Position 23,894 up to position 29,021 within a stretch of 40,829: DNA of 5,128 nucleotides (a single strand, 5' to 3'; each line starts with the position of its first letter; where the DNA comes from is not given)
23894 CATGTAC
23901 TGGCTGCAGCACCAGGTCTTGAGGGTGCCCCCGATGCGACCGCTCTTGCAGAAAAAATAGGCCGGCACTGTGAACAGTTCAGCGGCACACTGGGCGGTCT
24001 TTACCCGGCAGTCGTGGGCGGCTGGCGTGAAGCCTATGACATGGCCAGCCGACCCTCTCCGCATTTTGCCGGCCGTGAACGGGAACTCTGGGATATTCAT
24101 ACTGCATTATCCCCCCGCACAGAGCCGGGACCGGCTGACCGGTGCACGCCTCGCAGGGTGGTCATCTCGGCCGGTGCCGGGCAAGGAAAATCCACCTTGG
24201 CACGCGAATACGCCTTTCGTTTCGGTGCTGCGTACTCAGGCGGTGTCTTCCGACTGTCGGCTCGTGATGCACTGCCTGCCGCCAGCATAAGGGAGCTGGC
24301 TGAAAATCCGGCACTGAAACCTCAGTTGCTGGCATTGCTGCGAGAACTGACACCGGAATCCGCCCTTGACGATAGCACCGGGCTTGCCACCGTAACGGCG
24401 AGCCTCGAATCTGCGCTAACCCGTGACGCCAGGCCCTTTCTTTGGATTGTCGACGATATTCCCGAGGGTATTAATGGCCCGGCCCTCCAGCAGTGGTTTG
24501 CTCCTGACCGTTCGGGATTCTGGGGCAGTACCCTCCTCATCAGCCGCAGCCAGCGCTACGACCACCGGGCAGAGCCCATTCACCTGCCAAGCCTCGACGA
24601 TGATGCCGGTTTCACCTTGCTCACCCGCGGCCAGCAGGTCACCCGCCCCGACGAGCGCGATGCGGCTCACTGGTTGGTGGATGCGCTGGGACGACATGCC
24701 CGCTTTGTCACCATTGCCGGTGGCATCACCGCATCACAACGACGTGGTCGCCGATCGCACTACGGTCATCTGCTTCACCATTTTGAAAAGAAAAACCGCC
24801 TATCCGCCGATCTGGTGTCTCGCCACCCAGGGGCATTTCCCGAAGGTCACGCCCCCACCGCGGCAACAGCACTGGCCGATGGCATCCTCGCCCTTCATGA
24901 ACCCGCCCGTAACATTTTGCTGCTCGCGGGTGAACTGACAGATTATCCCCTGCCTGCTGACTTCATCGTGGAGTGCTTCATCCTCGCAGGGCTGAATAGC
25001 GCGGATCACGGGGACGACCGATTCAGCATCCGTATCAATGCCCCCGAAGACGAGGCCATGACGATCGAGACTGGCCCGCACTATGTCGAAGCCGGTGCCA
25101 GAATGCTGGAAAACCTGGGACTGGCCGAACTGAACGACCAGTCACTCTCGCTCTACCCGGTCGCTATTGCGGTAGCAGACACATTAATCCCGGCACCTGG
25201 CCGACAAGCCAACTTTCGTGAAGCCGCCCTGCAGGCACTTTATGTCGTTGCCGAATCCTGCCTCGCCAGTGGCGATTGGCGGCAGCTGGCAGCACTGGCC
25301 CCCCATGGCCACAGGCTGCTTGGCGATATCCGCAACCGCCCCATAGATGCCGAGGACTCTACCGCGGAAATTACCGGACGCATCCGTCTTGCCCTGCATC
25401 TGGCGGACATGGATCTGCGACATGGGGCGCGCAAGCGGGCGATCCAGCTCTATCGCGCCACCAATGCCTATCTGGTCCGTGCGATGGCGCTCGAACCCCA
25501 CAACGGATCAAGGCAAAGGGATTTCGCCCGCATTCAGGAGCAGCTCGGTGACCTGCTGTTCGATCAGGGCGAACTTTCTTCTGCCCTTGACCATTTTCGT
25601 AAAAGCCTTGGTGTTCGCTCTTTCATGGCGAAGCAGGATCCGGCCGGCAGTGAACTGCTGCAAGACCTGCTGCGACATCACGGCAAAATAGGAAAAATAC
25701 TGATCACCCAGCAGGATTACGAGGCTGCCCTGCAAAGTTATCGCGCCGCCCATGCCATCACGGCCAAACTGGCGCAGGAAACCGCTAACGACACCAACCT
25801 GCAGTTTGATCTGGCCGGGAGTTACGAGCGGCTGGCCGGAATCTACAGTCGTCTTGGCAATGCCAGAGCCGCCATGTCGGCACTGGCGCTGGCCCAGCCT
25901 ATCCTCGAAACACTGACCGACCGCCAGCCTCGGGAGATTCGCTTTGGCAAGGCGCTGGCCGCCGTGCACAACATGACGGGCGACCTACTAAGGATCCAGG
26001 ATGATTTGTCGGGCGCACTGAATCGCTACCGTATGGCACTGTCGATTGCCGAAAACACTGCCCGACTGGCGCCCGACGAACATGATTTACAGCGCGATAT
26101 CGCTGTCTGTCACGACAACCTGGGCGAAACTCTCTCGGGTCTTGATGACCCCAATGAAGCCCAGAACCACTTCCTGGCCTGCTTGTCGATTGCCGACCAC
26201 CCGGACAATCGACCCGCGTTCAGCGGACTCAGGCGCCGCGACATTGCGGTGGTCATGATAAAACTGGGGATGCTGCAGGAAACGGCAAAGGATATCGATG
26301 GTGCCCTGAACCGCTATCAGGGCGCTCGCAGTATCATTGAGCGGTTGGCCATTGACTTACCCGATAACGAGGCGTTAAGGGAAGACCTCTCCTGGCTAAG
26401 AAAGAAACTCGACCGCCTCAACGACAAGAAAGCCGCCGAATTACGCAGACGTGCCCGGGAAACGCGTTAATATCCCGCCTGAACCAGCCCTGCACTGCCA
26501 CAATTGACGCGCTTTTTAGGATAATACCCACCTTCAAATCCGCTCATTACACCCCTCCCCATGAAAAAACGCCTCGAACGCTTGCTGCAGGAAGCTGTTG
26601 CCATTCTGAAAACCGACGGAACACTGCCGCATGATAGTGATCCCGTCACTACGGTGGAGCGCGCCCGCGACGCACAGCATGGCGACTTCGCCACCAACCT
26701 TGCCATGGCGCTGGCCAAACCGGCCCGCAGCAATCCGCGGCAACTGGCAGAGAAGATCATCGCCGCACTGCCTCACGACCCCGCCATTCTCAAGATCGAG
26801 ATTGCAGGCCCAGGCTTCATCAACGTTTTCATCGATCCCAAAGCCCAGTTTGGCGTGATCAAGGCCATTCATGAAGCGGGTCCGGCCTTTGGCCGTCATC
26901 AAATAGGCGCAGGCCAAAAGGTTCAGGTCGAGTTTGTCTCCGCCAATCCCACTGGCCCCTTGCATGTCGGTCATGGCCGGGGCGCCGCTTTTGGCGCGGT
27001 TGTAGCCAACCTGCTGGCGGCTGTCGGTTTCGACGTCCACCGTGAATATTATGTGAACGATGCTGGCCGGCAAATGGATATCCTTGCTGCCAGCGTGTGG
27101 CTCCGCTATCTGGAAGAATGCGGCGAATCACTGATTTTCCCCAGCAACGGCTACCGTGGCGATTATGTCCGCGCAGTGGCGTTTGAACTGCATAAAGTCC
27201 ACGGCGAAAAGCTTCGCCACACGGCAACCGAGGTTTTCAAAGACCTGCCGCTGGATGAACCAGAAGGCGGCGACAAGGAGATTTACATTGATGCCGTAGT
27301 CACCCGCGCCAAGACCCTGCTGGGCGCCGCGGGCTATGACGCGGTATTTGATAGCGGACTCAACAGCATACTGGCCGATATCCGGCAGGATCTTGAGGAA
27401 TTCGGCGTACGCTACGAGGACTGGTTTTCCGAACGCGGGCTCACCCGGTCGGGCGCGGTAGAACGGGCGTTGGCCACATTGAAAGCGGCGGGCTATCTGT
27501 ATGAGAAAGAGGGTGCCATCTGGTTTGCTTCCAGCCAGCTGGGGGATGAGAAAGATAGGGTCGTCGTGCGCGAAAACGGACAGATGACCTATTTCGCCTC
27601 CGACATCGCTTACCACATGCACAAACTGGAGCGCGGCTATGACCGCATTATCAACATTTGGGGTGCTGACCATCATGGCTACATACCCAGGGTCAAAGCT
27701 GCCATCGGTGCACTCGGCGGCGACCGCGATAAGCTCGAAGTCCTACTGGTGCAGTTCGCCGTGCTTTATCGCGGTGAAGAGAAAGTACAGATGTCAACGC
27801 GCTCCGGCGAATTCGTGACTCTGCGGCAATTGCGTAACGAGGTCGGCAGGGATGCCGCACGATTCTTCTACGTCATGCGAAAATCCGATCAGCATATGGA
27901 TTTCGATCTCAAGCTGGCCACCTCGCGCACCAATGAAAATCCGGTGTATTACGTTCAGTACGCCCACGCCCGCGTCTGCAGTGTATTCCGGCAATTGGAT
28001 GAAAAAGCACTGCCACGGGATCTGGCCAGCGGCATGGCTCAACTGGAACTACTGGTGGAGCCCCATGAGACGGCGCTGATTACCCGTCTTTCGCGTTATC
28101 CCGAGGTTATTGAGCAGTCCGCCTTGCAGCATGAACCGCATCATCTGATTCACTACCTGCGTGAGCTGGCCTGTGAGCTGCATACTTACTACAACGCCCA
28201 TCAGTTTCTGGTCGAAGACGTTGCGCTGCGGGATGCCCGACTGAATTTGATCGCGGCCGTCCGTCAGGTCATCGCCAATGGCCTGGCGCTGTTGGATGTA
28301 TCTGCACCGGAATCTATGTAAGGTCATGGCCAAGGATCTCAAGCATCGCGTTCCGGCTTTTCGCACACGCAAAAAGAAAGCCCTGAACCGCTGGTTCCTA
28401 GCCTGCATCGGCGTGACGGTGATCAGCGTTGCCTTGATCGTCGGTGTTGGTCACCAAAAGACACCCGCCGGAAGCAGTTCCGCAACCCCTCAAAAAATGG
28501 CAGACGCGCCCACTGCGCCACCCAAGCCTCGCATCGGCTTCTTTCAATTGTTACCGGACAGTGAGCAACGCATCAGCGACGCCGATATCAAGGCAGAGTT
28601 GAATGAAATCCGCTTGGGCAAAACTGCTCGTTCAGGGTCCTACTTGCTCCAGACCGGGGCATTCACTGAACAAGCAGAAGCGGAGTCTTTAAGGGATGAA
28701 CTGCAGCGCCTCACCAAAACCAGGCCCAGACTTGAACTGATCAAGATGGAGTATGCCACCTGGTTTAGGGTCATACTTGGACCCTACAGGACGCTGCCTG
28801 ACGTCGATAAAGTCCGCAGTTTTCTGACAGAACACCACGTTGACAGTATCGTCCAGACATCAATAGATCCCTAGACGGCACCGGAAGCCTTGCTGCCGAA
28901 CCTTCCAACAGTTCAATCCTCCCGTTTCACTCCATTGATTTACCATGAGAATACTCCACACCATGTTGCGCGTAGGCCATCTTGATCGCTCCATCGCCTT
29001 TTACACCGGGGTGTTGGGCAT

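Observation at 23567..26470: Single-gene TIR-like / NB-ARC-type STAND / TPR protein: candidate bacterial NLR-like immune sensor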

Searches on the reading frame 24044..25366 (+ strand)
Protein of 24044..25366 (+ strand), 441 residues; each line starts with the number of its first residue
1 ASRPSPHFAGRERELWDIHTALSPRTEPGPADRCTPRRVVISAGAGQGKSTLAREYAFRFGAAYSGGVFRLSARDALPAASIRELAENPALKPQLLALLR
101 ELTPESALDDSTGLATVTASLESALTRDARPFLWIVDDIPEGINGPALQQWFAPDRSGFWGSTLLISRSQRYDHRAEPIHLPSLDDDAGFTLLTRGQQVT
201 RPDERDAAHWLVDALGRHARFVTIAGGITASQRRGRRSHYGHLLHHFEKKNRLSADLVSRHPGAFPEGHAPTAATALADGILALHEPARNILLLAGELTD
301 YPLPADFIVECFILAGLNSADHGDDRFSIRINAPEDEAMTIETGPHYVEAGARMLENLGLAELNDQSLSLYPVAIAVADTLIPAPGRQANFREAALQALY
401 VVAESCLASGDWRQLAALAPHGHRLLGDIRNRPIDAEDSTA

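Call 50: search_solved_structures(query=A4, max_evalue=1, show_alignments=3)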
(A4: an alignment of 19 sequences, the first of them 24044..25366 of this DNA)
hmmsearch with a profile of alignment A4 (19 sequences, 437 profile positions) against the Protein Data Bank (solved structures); distinct sequences matched with E-value up to 1: 51.
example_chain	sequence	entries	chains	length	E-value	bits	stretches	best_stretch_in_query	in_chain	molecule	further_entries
1z6t_A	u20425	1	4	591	4.3e-12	49.2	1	25-242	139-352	Apoptotic protease activating factor 1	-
5juy_A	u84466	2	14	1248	1.8e-11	47.1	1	25-241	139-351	Apoptotic protease-activating factor 1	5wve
3jbt_A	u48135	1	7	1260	1.8e-11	47.1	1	25-241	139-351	Apoptotic protease-activating factor 1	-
3j2t_A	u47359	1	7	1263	1.8e-11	47.1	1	25-241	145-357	Apoptotic protease-activating factor 1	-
8k60_I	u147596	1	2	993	3.1e-11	46.3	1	3-247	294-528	Regulatory protein AfsR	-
8jke_I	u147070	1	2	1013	1.6e-10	43.9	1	3-247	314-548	Regulatory protein AfsR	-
3sfz_A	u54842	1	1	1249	5e-09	39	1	17-241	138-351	Apoptotic peptidase activating factor 1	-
3shf_A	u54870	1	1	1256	3.3e-08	36.3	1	17-241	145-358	Apoptotic peptidase activating factor 1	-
8zw9_A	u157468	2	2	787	2.7e-06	30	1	132-314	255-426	Disease resistance protein ADR1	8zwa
6mfv_A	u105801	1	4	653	5.4e-06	29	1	142-247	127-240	tetratricopeptide repeat sensor PH0952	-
9jbn_C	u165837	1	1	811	6.2e-05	25.5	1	31-54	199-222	Probable disease resistance protein At5g04720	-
5oj8_A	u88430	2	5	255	0.00015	24.3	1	374-435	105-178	Kinesin light chain 1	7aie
9cc8_A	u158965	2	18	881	0.00021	23.8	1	91-255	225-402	NLR-required for cell death 4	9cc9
7ai4_A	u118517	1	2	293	0.00029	23.3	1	358-435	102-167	Isoform C of Kinesin light chain 1,Isoform C of Kinesin light chain 1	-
3nf1_A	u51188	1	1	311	0.00051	22.5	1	358-435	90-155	Kinesin light chain 1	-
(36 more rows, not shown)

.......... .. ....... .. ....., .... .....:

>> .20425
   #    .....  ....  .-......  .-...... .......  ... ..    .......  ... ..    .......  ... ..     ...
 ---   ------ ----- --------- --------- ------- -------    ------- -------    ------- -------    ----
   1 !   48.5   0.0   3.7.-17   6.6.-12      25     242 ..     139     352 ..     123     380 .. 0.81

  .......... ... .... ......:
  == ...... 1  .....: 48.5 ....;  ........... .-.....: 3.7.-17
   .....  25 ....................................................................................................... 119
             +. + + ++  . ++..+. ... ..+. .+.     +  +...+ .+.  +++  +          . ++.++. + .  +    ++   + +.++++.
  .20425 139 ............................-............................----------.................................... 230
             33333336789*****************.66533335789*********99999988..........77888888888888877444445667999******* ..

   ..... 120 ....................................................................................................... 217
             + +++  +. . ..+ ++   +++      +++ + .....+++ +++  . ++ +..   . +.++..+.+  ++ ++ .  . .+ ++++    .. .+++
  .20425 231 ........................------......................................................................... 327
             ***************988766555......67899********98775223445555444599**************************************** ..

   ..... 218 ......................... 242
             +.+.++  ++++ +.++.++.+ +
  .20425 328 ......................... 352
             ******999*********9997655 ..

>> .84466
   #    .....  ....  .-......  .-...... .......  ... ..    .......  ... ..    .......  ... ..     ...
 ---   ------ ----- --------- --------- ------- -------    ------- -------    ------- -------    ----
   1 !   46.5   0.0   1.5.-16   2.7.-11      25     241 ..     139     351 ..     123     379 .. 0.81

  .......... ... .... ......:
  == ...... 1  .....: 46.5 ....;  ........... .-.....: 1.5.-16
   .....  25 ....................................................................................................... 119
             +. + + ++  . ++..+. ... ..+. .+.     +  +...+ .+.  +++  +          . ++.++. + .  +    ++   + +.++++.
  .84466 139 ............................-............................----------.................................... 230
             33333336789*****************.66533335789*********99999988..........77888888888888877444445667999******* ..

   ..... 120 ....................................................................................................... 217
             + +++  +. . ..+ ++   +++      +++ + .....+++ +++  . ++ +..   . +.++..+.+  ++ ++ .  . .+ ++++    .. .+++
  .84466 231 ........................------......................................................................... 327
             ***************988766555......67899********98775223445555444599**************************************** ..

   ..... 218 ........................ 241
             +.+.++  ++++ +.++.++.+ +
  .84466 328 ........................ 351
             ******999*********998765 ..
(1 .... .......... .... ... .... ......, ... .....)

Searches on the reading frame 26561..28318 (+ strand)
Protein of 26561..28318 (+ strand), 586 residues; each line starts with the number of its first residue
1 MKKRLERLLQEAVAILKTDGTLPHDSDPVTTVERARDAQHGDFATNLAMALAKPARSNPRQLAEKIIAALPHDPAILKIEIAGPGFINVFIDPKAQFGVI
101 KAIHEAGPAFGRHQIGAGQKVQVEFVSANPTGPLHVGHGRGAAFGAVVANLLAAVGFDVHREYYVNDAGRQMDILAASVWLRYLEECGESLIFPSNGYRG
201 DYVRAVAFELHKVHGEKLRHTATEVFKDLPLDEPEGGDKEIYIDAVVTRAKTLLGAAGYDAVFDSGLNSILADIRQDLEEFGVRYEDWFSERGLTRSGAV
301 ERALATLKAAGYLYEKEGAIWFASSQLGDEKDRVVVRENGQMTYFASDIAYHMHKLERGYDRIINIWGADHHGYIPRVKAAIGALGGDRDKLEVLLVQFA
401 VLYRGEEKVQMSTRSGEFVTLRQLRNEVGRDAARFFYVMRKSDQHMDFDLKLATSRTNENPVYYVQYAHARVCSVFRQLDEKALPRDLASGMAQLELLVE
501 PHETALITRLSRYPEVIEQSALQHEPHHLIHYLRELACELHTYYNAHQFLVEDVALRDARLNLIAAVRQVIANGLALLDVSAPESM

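Call 37: find_related_loci(query=window:26561-28318:+, collection=metagenome_contigs, flank=5000)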
Query window:26561-28318:+ (586 aa) in metagenome_contigs; peptide patterns used: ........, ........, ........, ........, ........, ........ (x = any residue, [..] = any of these).
600 stretches matched a pattern (row limit reached: there are more); 565 encode a relative of the query (tblastn E <= 1e-3); the best 80 are kept; 80 distinct loci.
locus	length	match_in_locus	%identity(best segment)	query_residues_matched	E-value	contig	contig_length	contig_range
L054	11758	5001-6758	81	1-586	0e+0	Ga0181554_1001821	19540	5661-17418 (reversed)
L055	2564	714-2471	81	1-586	0e+0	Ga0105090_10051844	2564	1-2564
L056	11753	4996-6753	80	1-586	0e+0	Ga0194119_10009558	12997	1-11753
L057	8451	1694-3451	76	1-586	0e+0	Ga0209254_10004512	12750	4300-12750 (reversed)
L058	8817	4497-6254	75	1-586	0e+0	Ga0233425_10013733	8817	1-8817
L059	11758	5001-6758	79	1-586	0e+0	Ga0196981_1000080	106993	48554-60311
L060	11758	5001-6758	74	1-586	0e+0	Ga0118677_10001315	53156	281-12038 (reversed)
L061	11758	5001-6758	75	1-586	0e+0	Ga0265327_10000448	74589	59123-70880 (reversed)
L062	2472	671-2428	71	1-586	0e+0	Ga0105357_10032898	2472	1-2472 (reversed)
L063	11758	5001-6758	71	1-586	0e+0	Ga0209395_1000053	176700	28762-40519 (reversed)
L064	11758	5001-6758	74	1-586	0e+0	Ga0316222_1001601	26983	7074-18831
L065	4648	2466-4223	71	1-586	0e+0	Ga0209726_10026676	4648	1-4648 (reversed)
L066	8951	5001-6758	71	1-586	0e+0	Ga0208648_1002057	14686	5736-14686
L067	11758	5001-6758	71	1-586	0e+0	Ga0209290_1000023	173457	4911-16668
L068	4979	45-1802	70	1-586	0e+0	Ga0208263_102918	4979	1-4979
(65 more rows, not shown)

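Call 47: search_protein_families(library=pfam, proteins=[L059:1908-3695:-, L059:3709-4800:-, L059:22-1572:-, L059:6766-7422:+, L061:1814-4219:+, L061:618-1715:+, L061:6770-7456:+, L061:4029-4718:+], max_evalue=0.00001)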
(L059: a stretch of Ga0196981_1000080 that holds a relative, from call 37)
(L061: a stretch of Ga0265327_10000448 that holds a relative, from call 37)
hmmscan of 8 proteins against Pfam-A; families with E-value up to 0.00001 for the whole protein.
L059:1908-3695:- (595 aa): 2 families
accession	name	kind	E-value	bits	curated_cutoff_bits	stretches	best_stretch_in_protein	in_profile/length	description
PF00346.24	Complex1_49kDa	-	7.8e-113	376.5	24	1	325-595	1-271/271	Respiratory-chain NADH dehydrogenase, 49 Kd subunit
PF00329.25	Complex1_30kDa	-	8.5e-45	152.8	22.5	1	46-174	2-123/124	Respiratory-chain NADH dehydrogenase, 30 Kd subunit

L059:3709-4800:- (363 aa): 1 family
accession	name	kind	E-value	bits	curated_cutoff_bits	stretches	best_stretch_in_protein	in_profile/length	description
PF01058.29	Oxidored_q6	-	6.5e-27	94.2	27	1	206-313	3-126/128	NADH ubiquinone oxidoreductase, 20 Kd subunit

L059:22-1572:- (516 aa): 3 families
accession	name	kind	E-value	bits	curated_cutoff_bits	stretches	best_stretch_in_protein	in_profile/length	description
PF01512.22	Complex1_51K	-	1.2e-51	174.9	31.2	1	123-296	1-150/150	Nuo51 FMN-binding domain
PF10589.14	NADH_4Fe-4S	-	8.1e-29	99.8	23.5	1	407-490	2-84/85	NADH-ubiquinone oxidoreductase-F iron-sulfur binding region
PF10531.15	SLBB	-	9.2e-09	35.4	27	1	319-354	2-37/55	SLBB domain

L059:6766-7422:+ (219 aa): 1 family
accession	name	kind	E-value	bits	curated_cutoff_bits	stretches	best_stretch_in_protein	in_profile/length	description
PF05036.18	SPOR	-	2.9e-14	53.6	21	1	144-215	4-75/76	SPOR domain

L061:1814-4219:+ (802 aa): 7 families
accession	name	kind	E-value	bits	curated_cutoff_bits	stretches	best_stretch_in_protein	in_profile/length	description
PF03924.19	CHASE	-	2e-68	230.3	25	1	78-269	2-189/189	CHASE domain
PF00990.26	GGDEF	-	1.8e-43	148.6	23.8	1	623-793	1-160/161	Diguanylate cyclase, GGDEF domain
PF00989.32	PAS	-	5e-30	104.2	22.6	2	375-483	5-113/113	PAS fold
PF13426.13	PAS_9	-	4.3e-25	88.4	27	2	382-485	2-103/103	PAS domain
PF08448.16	PAS_4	-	5.1e-24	85.1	23.1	2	378-488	2-110/110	PAS fold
PF08447.18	PAS_3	-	6.5e-24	84.5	25.6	2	522-604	3-87/89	PAS fold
PF13188.13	PAS_8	-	1.4e-10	41.2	21.8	0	374-414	4-44/65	PAS domain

L061:618-1715:+ (366 aa): 3 families
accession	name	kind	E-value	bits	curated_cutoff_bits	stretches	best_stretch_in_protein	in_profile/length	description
PF00712.24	DNA_pol3_beta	-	5.1e-42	143.3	24.4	1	1-118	1-119/120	DNA polymerase III beta subunit, N-terminal domain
PF02768.20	DNA_pol3_beta_3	-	3.3e-36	124.2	27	1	245-365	1-121/121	DNA polymerase III beta subunit, C-terminal domain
PF02767.21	DNA_pol3_beta_2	-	5.7e-36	123.8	27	1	129-243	2-116/116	DNA polymerase III beta subunit, central domain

L061:6770-7456:+ (229 aa): 1 family
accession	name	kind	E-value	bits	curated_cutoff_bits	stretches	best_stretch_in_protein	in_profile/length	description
PF05036.18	SPOR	-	3.8e-14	53.2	21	1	143-214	3-74/76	SPOR domain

L061:4029-4718:+ (230 aa): 0 families

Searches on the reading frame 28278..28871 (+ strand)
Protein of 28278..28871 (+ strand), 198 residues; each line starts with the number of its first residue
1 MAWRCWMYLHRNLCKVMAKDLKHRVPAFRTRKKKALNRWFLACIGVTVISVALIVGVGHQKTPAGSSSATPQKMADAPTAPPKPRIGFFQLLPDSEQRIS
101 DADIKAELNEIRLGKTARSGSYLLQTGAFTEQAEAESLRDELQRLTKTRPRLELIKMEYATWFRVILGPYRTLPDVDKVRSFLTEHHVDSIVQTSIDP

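Call 55: search_protein_families(library=pfam, proteins=[window:28278-28871:+], max_evalue=0.00001)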
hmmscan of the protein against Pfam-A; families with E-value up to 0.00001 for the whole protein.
window:28278-28871:+ (198 aa): 1 family
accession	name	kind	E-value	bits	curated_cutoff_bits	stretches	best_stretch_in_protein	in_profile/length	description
PF05036.18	SPOR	-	1.5e-09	38.5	21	1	119-193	2-75/76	SPOR domain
